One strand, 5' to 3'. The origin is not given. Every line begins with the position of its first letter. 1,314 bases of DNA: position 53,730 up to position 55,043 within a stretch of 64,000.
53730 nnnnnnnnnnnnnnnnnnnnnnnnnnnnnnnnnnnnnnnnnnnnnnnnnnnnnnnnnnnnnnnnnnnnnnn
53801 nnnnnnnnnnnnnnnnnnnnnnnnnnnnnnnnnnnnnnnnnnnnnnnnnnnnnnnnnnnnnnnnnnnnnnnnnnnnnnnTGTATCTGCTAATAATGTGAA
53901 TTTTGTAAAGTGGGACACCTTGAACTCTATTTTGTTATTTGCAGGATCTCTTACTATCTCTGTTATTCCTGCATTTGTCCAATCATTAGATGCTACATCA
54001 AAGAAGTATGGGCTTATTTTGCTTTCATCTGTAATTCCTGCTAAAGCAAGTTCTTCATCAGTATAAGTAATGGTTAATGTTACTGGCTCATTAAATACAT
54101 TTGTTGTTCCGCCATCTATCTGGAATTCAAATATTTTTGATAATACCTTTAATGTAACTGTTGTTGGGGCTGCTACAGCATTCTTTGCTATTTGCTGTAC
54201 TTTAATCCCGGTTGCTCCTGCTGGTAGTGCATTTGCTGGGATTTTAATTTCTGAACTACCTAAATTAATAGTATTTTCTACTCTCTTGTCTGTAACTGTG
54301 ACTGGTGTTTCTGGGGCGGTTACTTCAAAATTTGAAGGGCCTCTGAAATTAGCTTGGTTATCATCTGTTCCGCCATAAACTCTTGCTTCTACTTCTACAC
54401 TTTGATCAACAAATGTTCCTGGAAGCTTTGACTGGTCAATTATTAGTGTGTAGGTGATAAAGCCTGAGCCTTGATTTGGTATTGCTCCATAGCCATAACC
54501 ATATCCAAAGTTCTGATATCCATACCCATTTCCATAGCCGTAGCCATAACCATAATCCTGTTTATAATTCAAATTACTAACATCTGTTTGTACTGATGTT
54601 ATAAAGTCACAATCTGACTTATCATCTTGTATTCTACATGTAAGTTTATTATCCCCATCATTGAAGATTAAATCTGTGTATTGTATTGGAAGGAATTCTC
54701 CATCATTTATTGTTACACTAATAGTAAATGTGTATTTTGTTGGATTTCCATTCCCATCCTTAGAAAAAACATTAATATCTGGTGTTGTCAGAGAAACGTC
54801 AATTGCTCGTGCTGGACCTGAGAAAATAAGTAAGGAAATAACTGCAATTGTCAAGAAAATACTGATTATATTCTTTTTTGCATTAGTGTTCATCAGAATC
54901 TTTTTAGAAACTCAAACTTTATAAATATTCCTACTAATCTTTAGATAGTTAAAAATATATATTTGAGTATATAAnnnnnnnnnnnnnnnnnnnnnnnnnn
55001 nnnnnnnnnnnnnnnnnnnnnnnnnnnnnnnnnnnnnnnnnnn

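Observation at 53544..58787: Paralogous YG-repeat surface proteins; the 1025-aa one ends in two tandem dockerin-like modules and contains a 72-bp perfect internal duplication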

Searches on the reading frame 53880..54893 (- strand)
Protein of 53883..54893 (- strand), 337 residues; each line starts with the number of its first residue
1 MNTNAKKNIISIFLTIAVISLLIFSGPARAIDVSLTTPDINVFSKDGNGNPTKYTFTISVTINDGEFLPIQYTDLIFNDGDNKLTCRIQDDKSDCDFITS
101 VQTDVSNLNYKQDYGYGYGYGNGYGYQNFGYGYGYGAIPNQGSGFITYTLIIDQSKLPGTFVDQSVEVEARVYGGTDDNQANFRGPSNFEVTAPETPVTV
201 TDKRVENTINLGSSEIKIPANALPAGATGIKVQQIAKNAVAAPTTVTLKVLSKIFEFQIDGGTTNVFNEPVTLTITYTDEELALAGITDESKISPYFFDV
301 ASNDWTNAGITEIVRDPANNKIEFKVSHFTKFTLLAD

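Call 25: find_homologous_proteins(query=window:53883-54893:-, max_evalue=0.01)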
Query seq(337 aa) (337 aa): 33 proteins with E <= 0.01 among 2382 candidates.
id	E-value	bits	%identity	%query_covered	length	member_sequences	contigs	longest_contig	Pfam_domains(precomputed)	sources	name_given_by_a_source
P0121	2.8e-219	745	100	100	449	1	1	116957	-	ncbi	-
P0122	8.7e-139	480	70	100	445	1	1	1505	-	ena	-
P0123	7.1e-87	310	49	99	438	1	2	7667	-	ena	-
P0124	9.5e-85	303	46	100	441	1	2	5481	-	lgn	-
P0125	7.5e-81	290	45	99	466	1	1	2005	-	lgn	-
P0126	7.9e-80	287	45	98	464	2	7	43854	-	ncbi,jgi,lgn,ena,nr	ncbi:hypothetical protein J4444_02035 [Candidatus Woesearchaeota archaeon]|nr:hypothetical protein [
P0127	7.3e-79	283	44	100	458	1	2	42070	-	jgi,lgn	-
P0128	2.3e-75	272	47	97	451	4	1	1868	-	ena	-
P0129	1.0e-74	270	45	99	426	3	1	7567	-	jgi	jgi:hypothetical protein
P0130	2.6e-74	268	45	100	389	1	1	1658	-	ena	-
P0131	5.3e-74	267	42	99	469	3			-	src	-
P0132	2.5e-73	265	44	100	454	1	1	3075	-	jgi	-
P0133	2.9e-73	265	45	99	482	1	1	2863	-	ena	-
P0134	1.6e-72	263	42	99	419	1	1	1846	-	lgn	-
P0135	3.7e-70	255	46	100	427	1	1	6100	-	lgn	-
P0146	8.7e-13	66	28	36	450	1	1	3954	-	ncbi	-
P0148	1.3e-10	59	28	93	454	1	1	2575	PF07705.18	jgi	-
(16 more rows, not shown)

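Call 36: predict_structure(alignment_id=A1)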
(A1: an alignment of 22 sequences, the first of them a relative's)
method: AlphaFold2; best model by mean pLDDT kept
length: 449 residues; sequences in the alignment: 22
mean_pLDDT: 72.5   pTM: 0.64
mean pLDDT of the five models: 72.5, 71.6, 71.0, 69.7, 69.5
residues with pLDDT >= 90: 168; 70-90: 118; 50-70: 45; < 50: 118
segments of 3 or more residues with pLDDT < 50: 111-139, 342-408, 429-449
pLDDT, mean of each block of 10 residues (from residue 1): 65 81 63 93 87 92 69 92 90 90 76 35 40 42 82 92 95 77 93 91 90 91 90 90 90 89 82 93 89 93 91 94 90 90 39 30 32 29 32 37 46 69 59 41 42
secondary structure, 60 per line:
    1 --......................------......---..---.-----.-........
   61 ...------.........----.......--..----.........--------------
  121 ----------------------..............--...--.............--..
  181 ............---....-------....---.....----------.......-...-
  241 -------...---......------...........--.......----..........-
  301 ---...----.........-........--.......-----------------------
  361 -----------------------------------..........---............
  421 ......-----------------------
elements in order: H3-24 E31-36 E53-63 E70-78 E83-89 E98-106 E143-153 E164-176 E179-192 E196-199 E207-210 E214-218 E229-235 E248-250 E254-259 E266-276 H279-285 E293-299 E304-306 E311-316 E321-328 E331-337 H396-405 H409-426

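Call 50: find_encoding_contigs(protein=P0121, flank=10000, max_places=4)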
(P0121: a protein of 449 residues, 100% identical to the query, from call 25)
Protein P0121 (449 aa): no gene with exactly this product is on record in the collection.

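Call 51: search_protein_representatives(alignment_id=A2)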
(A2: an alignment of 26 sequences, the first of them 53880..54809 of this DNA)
Query: 26 sequences, 433 profile positions. Proteins with E-value up to 0.001 (for the whole library): 9900; up to 1e-10: 3278; up to 1e-30: 405. The best 150 are listed.
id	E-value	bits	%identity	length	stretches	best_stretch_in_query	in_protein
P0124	7.3e-168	575.6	-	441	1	1-430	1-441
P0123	1.2e-158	545.2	-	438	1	3-427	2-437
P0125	1.2e-157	541.9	-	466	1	3-427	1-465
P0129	2.0e-151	521.5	-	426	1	3-430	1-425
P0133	2.5e-148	511.2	-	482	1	3-429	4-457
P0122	1.5e-146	505.4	-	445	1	1-426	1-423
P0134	3.6e-140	484.4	-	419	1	3-428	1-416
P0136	2.8e-125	435.3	-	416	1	6-430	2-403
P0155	1.6e-110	386.6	-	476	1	3-430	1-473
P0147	1.9e-92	327.2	-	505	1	4-427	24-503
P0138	1.2e-88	314.6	-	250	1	3-255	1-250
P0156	9.5e-88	311.6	-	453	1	6-428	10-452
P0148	9.4e-84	298.5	-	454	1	21-428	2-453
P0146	5.0e-83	296.1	-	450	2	7-337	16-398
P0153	1.4e-75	271.6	-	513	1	3-427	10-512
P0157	2.3e-71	257.7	-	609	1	5-430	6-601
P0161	4.2e-69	250.2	-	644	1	5-431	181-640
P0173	5.9e-64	233.2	-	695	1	7-427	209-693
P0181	4.8e-61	223.6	-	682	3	4-231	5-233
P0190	2.7e-58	214.6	-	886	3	3-233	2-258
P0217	2.0e-52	195.2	-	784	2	1-223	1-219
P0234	2.8e-49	184.9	-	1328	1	6-331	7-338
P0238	5.0e-49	184.0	-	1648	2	173-426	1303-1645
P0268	4.6e-44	167.7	-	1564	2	6-231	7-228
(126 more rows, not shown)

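Call 53: list_cluster_members(proteins=[P0155, P0157, P0161, P0173, P0181, P0217, P0234, P0238, P0268, P0190])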
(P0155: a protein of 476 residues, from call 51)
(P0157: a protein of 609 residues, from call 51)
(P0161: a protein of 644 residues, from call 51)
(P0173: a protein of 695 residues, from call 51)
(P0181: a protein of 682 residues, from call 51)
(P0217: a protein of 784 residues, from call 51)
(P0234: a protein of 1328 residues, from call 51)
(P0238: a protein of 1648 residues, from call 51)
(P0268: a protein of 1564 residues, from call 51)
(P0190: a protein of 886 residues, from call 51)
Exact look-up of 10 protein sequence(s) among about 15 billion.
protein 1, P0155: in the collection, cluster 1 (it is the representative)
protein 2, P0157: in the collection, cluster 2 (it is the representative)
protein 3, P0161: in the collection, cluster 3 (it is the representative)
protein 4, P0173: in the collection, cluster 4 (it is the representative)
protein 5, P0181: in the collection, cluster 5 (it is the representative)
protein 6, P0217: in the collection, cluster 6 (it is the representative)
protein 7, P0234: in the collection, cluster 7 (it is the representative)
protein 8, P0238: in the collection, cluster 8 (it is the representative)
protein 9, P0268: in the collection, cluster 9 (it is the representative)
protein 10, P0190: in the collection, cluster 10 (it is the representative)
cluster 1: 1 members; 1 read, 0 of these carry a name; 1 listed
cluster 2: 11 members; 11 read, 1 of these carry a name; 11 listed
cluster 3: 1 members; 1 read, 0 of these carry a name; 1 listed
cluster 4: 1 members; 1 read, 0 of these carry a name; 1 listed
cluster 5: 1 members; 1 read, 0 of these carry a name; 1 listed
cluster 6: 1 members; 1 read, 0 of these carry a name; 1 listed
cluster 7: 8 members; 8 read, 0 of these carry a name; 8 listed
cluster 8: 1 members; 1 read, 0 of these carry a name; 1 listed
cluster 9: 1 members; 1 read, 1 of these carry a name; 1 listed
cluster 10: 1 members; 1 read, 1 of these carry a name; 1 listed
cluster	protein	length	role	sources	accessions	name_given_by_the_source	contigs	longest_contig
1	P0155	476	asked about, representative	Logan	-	-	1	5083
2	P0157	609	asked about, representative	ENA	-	-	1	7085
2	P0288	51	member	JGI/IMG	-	hypothetical protein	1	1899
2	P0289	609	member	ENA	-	-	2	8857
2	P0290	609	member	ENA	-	-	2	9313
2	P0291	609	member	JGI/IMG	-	-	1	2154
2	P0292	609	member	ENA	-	-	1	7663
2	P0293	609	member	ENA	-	-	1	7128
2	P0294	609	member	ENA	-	-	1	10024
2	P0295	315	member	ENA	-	-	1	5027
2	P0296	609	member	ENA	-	-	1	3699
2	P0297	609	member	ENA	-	-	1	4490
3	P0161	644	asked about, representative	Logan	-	-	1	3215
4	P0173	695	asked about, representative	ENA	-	-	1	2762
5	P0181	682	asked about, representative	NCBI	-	-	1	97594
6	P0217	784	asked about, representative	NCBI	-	-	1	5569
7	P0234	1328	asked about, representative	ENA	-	-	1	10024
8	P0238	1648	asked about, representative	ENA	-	-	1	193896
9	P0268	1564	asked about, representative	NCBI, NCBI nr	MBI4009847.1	MAG: hypothetical protein HY361_01455 [Candidatus Aenigmarchaeota archaeon] | hypothetical protein [Candidatus Aenigmarchaeota archaeon]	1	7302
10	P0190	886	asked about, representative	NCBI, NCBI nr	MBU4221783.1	MAG: PGF-pre-PGF domain-containing protein [Euryarchaeota archaeon] | PGF-pre-PGF domain-containing protein [Euryarchaeota archaeon]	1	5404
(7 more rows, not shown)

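Call 54: search_protein_families(library=pfam, proteins=[P0155, P0157, P0161, P0173, P0181, P0217, P0234, P0238, P0268, P0190], max_evalue=0.01)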
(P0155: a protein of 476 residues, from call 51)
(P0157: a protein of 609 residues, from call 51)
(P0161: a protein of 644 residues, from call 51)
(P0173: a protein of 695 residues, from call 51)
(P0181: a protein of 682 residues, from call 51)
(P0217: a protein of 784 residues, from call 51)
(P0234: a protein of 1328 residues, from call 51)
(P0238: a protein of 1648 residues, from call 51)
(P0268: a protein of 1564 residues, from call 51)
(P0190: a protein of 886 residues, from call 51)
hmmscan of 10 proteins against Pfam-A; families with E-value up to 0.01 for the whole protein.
P0155 (476 aa): 1 family
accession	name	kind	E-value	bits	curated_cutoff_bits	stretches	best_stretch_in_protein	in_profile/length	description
PF00746.26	Gram_pos_anchor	-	0.0058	17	20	0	442-473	13-42/43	LPXTG cell wall anchor motif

P0157 (609 aa): 1 family
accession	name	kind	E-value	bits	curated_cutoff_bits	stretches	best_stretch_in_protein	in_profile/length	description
PF20578.4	aBig_2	-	5.7e-16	58.5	27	1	215-295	4-88/89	Atrophied bacterial Ig domain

P0161 (644 aa): 7 families
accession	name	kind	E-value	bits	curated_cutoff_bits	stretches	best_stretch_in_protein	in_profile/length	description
PF01381.28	HTH_3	-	2.8e-28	98.2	23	2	91-144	1-53/55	Helix-turn-helix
PF13560.12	HTH_31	-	5.7e-26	91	27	2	86-144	1-59/64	Helix-turn-helix domain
PF12844.13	HTH_19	-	9e-24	83.6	30.2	2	88-151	1-63/64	Helix-turn-helix domain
PF13443.12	HTH_26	-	1.1e-10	42.1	22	2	90-142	1-53/63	Cro/C1-type HTH DNA-binding domain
PF13413.12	HTH_25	-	2.1e-08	34.3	24.6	1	12-64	3-60/62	Helix-turn-helix domain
PF13744.12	HTH_37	-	0.0026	18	27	0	10-59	22-71/80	Helix-turn-helix domain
PF01047.28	MarR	-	0.0033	17.7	24.6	0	91-119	9-37/59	MarR family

P0173 (695 aa): 8 families
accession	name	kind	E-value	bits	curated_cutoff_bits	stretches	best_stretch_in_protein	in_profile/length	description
PF01381.28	HTH_3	-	2.4e-26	92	23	2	74-129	1-55/55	Helix-turn-helix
PF13560.12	HTH_31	-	7.4e-24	84.3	27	2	69-129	1-61/64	Helix-turn-helix domain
PF12844.13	HTH_19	-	1.5e-20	73.3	30.2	2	74-134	4-63/64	Helix-turn-helix domain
PF13443.12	HTH_26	-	5.5e-11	43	22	2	74-132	2-60/63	Cro/C1-type HTH DNA-binding domain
PF13413.12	HTH_25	-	1.4e-07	31.6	24.6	1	73-105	1-33/62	Helix-turn-helix domain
PF07705.17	CARDB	-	2e-07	31.6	22.7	1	571-647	4-81/101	CARDB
PF13412.12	HTH_24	-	1.3e-06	28.3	21.9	0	74-100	9-35/48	Winged helix-turn-helix DNA-binding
PF20058.4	DUF6457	-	0.0072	16.6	27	0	34-57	11-34/80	Domain of unknown function (DUF6457)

P0181 (682 aa): 0 families

P0217 (784 aa): 2 families
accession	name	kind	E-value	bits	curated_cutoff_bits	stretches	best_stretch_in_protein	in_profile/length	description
PF20578.4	aBig_2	-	3.8e-58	193.7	27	3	294-376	3-87/89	Atrophied bacterial Ig domain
PF08171.16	Mad3_BUB1_II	-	0.0081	16.7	21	0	197-227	14-44/68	Mad3/BUB1 homology region 2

P0234 (1328 aa): 2 families
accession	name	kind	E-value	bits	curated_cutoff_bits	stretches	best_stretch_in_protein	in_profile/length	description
PF20578.4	aBig_2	-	4.9e-51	170.9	27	3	212-284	17-88/89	Atrophied bacterial Ig domain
PF11617.13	Cu-binding_MopE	-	2.4e-32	111.3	27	4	825-854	1-30/30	Putative metal-binding motif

P0238 (1648 aa): 13 families
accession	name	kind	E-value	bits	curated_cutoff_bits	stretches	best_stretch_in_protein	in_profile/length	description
PF00082.27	Peptidase_S8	-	1.7e-46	159.3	21.8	1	194-404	64-280/288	Subtilase family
PF22544.2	HYDIN_VesB_CFA65-like_Ig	-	8.9e-21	74.4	25.5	2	1261-1312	47-95/100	HYDIN/CFA65/VesB-like, Ig-like domain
PF15780.11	ASH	-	1.3e-08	35.4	27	0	426-465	9-48/98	Abnormal spindle-like microcephaly-assoc'd, ASPM-SPD-2-Hydin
PF06280.18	fn3_5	-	3.4e-08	34.6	27.6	0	444-524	24-112/112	Fn3-like domain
PF09822.16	ABC_transp_aux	-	1.9e-07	31.1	34.7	1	645-746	15-125/288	ABC-type uncharacterized transport system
PF23355.1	IFT52_GIFT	-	8.1e-07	28.8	27.2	1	668-736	36-105/246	IFT52 GIFT domain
PF14258.12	DUF4350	-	3.2e-06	28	30.4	1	648-820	9-179/181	Domain of unknown function (DUF4350)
PF22067.2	Cep192_D3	-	5.9e-06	26.7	27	0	912-965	15-70/99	Cep192 domain 3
PF24507.1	Ig_CFAP65_4th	-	6.4e-06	26.9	27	0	1264-1303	26-65/76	CFAP65, fourth Ig-like domain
PF23090.1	MBTPS1_4th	-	6.5e-06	26.2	27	1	632-702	31-98/275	MBTPS1, fourth GATase-like domain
PF07610.17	DUF1573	-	0.00021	21.7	26.1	0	1271-1311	53-93/98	Protein of unknown function (DUF1573)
PF19190.6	BACON_2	-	0.00075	19.8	25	1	899-977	2-80/94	Viral BACON domain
PF21310.3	OCRL-like_ASH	-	0.0026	18.3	27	0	430-509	5-84/109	Inositol polyphosphate 5-phosphatase OCRL-like, ASH domain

P0268 (1564 aa): 2 families
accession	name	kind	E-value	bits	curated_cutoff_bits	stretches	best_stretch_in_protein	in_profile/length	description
PF20578.4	aBig_2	-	2.5e-51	171.8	27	3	287-371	2-87/89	Atrophied bacterial Ig domain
PF11617.13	Cu-binding_MopE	-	1e-35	122.1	27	5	730-759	1-30/30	Putative metal-binding motif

P0190 (886 aa): 1 family
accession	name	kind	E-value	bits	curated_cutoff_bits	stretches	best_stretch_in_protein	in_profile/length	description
PF07495.19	Y_Y_Y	-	0.0012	19.2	26.6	0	464-496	33-64/65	Y_Y_Y domain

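Call 55: search_protein_families(library=ncbifam, proteins=[P0190, P0161, P0268, P0148], max_evalue=1)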
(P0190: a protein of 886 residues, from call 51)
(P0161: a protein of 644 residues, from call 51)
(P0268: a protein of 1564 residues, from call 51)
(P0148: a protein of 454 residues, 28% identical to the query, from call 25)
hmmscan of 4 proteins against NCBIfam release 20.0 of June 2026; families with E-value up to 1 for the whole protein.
P0190 (886 aa): 2 families
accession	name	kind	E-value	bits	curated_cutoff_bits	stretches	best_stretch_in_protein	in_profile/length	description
TIGR04213.1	PGF_pre_PGF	domain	1.8e-42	144.9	28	2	674-820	1-153/153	PGF-pre-PGF domain-containing protein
NF005411.0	PRK06975.1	equivalog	0.13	10.5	414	1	828-885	296-353/660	fused uroporphyrinogen-III synthase HemD/membrane protein HemX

P0161 (644 aa): 25 families
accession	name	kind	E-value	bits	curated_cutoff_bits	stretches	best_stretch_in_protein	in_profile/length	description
NF046032.1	TransRegSlrRBacil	equivalog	8.5e-15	55.1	250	2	12-78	7-73/149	HTH-type transcriptional regulator SlrR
NF041951.1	phage_RstR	subfamily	2.3e-14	53.6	80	2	86-173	2-92/108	RstR family transcriptional repressor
NF006015.0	PRK08154.1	subfamily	2.6e-13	49.8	204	2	73-167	17-108/314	anaerobic benzoate catabolism transcriptional regulator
TIGR00270.2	TIGR00270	equivalog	1.5e-12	47.6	110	2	75-140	63-128/159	multiprotein bridging factor aMBF1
TIGR03070.1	couple_hipB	subfamily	1.6e-11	44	71.65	2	86-127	2-43/58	type II toxin-antitoxin system Y4mF family antitoxin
NF047948.1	male_kill_WMK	equivalog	2.5e-10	40.3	300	2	75-151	151-226/300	WO male-killing family protein Wmk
NF010465.0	PRK13890.1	equivalog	2.4e-09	37.3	96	2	94-148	13-66/121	conjugal transfer protein TrbA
NF038139.1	Reg_Aceta_RamB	equivalog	1.5e-08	33.7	700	2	88-143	4-58/465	acetate metabolism transcriptional regulator RamB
TIGR03830.1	CxxCG_CxxCG_HTH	subfamily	1.8e-08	34.2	61.8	2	11-50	70-109/127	type II TA system antitoxin MqsA family protein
NF041493.1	MobT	equivalog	3.3e-07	29.4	600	2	91-141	1-50/383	MobT family relaxase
NF007408.0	PRK09943.1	equivalog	1.7e-06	27.7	211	1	85-127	6-48/185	HTH-type transcriptional regulator PuuR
NF041677.1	trans_regClgR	equivalog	2.5e-06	27.6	170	1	12-80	14-81/113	transcriptional regulator ClgR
NF007257.0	PRK09706.1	subfamily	3.3e-05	23.7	101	1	87-143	6-61/135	transcriptional repressor DicA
NF007271.0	PRK09726.1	equivalog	7.7e-05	22.6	79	2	89-121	15-47/88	type II toxin-antitoxin system antitoxin HipB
NF003162.0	PRK04140.1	equivalog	0.00027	20.1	263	1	88-139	128-178/317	transcriptional regulator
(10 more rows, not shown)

P0268 (1564 aa): 1 family
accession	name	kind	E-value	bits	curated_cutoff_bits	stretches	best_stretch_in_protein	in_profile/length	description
NF041540.1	dockerin_GC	domain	2.6e-07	30.9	29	2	1298-1351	13-66/67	GC-type dockerin domain-anchored protein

P0148 (454 aa): 3 families
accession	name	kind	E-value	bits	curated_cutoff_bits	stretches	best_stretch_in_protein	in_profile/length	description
NF041738.1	GG_III-CTERM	domain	0.0012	18.7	22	1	428-453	1-27/28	GGIII-like transmembrane region-containing protein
NF011678.0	PRK15098.1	equivalog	0.039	12.3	666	1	329-400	648-729/765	beta-glucosidase BglX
NF041112.1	chap_CsgH_alph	subfamily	0.3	11.2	35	0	347-408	10-77/91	curli-like amyloid fiber formation chaperone CsgH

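Call 71: fold_search(model_id=the predicted structure, library=pdb)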
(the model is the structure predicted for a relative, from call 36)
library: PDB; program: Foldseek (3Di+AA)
matches with E <= 10: 1395; with E <= 0.001: 12
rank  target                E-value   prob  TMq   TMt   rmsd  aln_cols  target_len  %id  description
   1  9mqr_A                3.5e-05  1.00  0.25  0.44   4.1       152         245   15  A8 Fab in complex with CD97 (released 2025-09-24)
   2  8wgg                  4.5e-05  0.93  0.16  0.17  14.0       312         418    8  Crystal structure of basal pilin PilB from Streptococcus sanguinis (released 2025-03-26)
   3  8j07_k3               7.8e-05  1.00  0.19  0.17   7.6       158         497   14  96nm repeat of human respiratory doublet microtubule and associated axonemal complexes (released 2023-07-26)
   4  8wg6                  1.1e-04  0.85  0.16  0.17  13.9       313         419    9  Crystal structure of major pilin PilB from Streptococcus sanguinis - SeMet derivative (released 2025-03-26)
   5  9vqn                  1.4e-04  0.89  0.16  0.16  14.8       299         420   11  Crystal structure of Se-Met SSA1633 from Streptococcus sanguinis (Phase determination model) (released 2026-01-21)
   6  9uvr_B                1.7e-04  0.90  0.17  0.18  12.9       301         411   10  Crystal structure of SSA1632 from Streptococcus sanguinis (released 2026-01-21)
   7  9uvr_A                1.8e-04  0.90  0.17  0.19  13.6       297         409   10  Crystal structure of SSA1632 from Streptococcus sanguinis (released 2026-01-21)
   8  8ikj                  3.0e-04  1.00  0.24  0.20   9.1       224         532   13  Cryo-EM structure of the inactive CD97 (released 2024-02-14)
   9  9bhh_N                3.0e-04  0.99  0.20  0.33  15.0       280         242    7  Cryo-EM structure of Chikungunya virus asymmetric unit with Fab IM-CKV063 (released 2025-10-22)
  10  9fqr_Hn               5.7e-04  1.00  0.18  0.15  10.8       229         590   11  96-nm repeat of axonemal doublet microtubules from bovine sperm (released 2025-03-26)
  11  8vy2_A                9.3e-04  1.00  0.22  0.08   6.2       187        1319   11  Structure of mCELSR1 extracellular region containing CADH9-GAIN domains (released 2025-05-07)
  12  3pg2_B                9.9e-04  0.87  0.18  0.24  14.3       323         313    9  The Crystal structure of the major pilin GBS80 of Streptococcus agalactiae 35 kDa C-terminal fragment (released 2011-03-02)
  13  6ixy_B                1.0e-03  0.51  0.17  0.17  14.9       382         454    7  X-ray structure of major pilin from C. perfringens SM101 (released 2019-08-14)
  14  8glv_AE               1.1e-03  1.00  0.24  0.18   9.2       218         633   12  96-nm repeat unit of doublet microtubules from Chlamydomonas reinhardtii flagella (released 2023-05-31)
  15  6avr_A                1.2e-03  0.69  0.17  0.10  17.9       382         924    8  Human alpha-V beta-3 Integrin (intermediate conformation) in complex with the therapeutic antibody LM609 (released 2017-11-01)
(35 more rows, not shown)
